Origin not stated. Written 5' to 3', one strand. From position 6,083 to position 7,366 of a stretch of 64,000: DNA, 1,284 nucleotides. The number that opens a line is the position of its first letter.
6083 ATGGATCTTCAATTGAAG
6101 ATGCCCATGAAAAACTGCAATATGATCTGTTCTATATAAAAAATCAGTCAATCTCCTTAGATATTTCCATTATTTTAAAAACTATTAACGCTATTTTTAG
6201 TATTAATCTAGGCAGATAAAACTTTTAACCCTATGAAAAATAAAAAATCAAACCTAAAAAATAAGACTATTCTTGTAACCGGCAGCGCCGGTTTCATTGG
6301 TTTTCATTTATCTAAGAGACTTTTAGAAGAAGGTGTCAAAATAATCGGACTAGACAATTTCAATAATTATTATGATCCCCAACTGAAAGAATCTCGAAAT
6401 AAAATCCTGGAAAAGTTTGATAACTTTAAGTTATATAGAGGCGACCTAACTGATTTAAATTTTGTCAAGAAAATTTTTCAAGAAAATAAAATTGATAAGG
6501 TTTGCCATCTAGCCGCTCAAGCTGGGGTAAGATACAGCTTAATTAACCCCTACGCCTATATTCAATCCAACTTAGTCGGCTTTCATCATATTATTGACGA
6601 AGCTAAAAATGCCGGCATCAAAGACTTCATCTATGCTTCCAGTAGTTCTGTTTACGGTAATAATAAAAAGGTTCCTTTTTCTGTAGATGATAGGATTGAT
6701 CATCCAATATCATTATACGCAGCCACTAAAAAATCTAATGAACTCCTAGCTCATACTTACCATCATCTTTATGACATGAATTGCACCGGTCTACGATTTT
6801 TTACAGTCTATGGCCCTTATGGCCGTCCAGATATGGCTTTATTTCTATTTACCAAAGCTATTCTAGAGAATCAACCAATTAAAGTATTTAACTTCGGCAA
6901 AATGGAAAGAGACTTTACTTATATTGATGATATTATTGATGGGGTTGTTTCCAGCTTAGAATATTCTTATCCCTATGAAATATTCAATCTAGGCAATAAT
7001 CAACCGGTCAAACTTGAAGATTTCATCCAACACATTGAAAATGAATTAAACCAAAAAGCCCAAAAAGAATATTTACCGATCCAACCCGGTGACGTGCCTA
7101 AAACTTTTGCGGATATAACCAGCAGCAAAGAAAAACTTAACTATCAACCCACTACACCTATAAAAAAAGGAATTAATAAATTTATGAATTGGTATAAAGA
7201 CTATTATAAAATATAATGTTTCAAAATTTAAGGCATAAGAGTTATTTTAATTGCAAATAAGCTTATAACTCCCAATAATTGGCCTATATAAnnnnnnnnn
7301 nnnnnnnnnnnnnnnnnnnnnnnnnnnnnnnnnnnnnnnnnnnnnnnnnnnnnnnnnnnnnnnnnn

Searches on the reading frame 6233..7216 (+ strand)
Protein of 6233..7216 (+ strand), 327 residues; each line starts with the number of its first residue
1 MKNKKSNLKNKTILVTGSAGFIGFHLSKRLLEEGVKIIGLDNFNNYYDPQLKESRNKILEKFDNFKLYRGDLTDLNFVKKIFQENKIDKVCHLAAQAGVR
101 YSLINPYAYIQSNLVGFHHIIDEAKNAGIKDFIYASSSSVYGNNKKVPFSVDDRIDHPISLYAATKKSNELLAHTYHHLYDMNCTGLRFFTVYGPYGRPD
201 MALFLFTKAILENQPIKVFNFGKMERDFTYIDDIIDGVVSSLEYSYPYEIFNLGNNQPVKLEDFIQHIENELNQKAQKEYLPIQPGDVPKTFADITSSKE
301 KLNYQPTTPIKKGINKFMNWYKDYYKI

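Call 52: search_protein_families(library=pfam, proteins=[window:6233-7216:+], max_evalue=0.0001)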
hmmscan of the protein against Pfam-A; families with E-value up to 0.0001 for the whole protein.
window:6233-7216:+ (327 aa): 8 families
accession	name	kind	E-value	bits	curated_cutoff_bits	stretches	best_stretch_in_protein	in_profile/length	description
PF01370.27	Epimerase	-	7.8e-56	189.6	20.9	1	13-254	1-240/240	NAD dependent epimerase/dehydratase family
PF16363.11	GDP_Man_Dehyd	-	2.1e-54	185.6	27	1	14-316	1-331/332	GDP-mannose 4,6 dehydratase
PF02719.21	Polysacc_synt_2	-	2.3e-19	70.1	20.2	1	13-279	1-259/293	Polysaccharide biosynthesis protein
PF04321.23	RmlD_sub_bind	-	2.4e-17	63.4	27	1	12-290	2-248/287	RmlD substrate binding domain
PF01073.25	3Beta_HSD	-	3.2e-17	62.9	22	1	14-273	1-269/280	3-beta hydroxysteroid dehydrogenase/isomerase family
PF07993.18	NAD_binding_4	-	6.2e-07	29.3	20.1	1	15-176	1-177/258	Male sterility protein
PF00106.31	adh_short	-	6.1e-06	26.3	26.6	1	11-99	1-87/195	short chain dehydrogenase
PF05368.20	NmrA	-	1.8e-05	24.9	27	1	10-137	2-107/298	NmrA-like family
